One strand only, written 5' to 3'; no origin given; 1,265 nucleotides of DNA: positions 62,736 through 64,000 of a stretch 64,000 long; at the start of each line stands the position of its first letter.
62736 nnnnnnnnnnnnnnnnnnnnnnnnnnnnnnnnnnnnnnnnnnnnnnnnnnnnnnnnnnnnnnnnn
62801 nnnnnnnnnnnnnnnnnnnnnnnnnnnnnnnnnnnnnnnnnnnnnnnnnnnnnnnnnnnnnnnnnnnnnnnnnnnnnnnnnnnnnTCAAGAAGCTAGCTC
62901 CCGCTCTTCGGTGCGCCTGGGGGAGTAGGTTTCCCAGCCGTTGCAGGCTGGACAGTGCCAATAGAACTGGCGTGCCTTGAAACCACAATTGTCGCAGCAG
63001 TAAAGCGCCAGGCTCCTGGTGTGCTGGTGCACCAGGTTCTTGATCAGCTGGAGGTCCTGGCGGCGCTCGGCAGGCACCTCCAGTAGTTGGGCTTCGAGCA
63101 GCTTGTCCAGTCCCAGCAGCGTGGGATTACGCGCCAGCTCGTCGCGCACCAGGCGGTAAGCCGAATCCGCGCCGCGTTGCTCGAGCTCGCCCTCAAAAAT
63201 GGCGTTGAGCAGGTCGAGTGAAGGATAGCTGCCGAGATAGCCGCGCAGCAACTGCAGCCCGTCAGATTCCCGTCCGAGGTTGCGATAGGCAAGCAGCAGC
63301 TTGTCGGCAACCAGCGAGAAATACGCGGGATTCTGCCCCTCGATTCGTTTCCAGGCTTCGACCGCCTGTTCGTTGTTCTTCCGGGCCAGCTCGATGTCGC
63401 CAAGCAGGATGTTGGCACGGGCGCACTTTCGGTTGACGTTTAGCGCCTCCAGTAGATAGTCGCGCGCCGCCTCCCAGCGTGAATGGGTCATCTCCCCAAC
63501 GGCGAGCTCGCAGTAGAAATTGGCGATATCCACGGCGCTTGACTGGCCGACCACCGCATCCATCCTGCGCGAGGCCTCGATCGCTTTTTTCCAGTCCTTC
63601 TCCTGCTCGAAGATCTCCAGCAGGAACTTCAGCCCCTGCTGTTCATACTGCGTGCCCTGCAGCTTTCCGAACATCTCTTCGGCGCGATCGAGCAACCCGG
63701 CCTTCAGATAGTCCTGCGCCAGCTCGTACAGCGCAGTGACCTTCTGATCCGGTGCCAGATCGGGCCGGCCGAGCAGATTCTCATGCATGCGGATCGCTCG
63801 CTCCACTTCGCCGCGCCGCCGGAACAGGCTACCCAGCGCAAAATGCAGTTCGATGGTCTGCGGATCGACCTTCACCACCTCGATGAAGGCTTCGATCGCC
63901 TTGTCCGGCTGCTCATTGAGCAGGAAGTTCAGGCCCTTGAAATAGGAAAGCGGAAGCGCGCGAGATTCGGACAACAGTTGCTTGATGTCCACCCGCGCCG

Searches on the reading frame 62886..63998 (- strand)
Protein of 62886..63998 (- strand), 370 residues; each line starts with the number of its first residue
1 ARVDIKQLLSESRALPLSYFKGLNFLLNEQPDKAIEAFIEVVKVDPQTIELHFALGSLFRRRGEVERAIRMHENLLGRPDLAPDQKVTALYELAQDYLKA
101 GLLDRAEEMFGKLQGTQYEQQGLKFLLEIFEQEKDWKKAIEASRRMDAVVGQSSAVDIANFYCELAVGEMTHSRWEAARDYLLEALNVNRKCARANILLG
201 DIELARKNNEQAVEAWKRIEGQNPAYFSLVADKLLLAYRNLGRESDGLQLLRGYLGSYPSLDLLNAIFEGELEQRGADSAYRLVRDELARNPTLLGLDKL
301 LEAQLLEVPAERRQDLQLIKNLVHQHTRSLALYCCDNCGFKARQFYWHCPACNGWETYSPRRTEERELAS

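Call 48: search_protein_families(library=pfam, proteins=[window:62886-63998:-], max_evalue=0.001)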
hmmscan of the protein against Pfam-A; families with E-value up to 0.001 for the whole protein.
window:62886-63998:- (370 aa): 13 families
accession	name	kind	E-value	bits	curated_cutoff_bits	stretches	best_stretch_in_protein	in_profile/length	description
PF13432.12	TPR_16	-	5.1e-17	62.4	32.7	2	166-224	4-62/65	Tetratricopeptide repeat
PF07719.23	TPR_2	-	4.8e-10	39.2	27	0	88-112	2-26/34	Tetratricopeptide repeat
PF13428.12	TPR_14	-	7.4e-10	39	23.5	0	27-57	13-43/44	Tetratricopeptide repeat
PF00515.34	TPR_1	-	9.1e-09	35.2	27.8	0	21-47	7-33/34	Tetratricopeptide repeat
PF13424.12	TPR_12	-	1.6e-08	35.1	30.1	0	52-110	6-68/77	Tetratricopeptide repeat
PF14559.12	TPR_19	-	3.3e-08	34.2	25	0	174-231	6-66/68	Tetratricopeptide repeat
PF13176.12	TPR_7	-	2.7e-07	30.6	27.9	1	52-76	2-26/36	Tetratricopeptide repeat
PF18073.7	Zn_ribbon_LapB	-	2.8e-07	30.5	25.7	1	333-357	1-25/28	Rubredoxin metal binding domain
PF13174.12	TPR_6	-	1.6e-06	28.8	26.3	0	89-113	2-26/33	Tetratricopeptide repeat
PF13414.12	TPR_11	-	1.3e-05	25.2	26.8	0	32-59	11-38/42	TPR repeat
PF23914.1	TPR_CcmH_CycH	-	1.6e-05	25.3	42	0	126-222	56-150/158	Cytochrome c-type biogenesis protein H TPR domain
PF13181.12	TPR_8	-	1.6e-05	25.2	25.7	0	19-47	5-33/34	Tetratricopeptide repeat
PF25064.1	ARM_TT21_5th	-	0.00036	21.2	27.8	0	195-239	3-47/117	TT21 fifth ARM repeats domain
